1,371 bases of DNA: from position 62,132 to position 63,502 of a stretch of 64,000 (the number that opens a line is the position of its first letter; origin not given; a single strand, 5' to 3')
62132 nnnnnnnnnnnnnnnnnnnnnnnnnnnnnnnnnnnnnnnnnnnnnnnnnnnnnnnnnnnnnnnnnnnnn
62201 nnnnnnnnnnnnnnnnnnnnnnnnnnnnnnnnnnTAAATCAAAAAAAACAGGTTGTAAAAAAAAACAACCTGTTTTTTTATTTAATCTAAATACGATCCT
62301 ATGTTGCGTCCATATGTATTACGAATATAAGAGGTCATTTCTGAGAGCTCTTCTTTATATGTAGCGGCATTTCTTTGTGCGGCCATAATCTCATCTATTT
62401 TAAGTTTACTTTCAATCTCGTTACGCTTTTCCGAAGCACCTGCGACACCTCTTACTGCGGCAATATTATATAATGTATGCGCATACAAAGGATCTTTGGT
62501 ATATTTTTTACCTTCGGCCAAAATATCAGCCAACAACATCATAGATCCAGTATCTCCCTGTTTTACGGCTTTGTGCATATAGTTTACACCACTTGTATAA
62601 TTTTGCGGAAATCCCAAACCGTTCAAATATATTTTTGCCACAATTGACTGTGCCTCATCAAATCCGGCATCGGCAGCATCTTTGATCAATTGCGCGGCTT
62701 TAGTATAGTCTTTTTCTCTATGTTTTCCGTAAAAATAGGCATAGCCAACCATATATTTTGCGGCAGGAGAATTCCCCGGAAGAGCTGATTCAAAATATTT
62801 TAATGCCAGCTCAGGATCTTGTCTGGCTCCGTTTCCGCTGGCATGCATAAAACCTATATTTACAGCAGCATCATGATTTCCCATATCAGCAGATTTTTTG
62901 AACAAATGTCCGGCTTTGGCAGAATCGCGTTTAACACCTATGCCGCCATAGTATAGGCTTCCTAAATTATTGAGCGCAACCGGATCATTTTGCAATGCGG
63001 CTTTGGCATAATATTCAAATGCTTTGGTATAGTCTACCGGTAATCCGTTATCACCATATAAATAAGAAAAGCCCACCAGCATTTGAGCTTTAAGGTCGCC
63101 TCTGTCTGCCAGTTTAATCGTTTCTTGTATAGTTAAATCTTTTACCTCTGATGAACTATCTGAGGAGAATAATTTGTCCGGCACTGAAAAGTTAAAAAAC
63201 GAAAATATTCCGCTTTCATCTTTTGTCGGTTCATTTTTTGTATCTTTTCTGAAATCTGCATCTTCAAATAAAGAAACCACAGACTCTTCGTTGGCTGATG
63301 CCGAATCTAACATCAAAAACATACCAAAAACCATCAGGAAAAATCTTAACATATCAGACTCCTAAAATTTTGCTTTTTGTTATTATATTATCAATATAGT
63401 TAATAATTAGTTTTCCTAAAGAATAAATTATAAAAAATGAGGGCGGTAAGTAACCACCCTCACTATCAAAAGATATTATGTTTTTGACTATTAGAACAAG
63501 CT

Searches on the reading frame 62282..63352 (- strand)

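Call 82: search_protein_families(library=pfam, proteins=[window:62282-63352:-], max_evalue=0.01)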
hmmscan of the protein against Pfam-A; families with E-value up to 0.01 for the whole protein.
window:62282-63352:- (356 aa): 2 families
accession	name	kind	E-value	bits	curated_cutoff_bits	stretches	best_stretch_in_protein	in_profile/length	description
PF08238.18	Sel1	-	5.8e-38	128.4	30.7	5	88-123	2-36/36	Sel1 repeat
PF13432.12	TPR_16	-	0.00052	20.9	32.7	0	176-229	9-60/65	Tetratricopeptide repeat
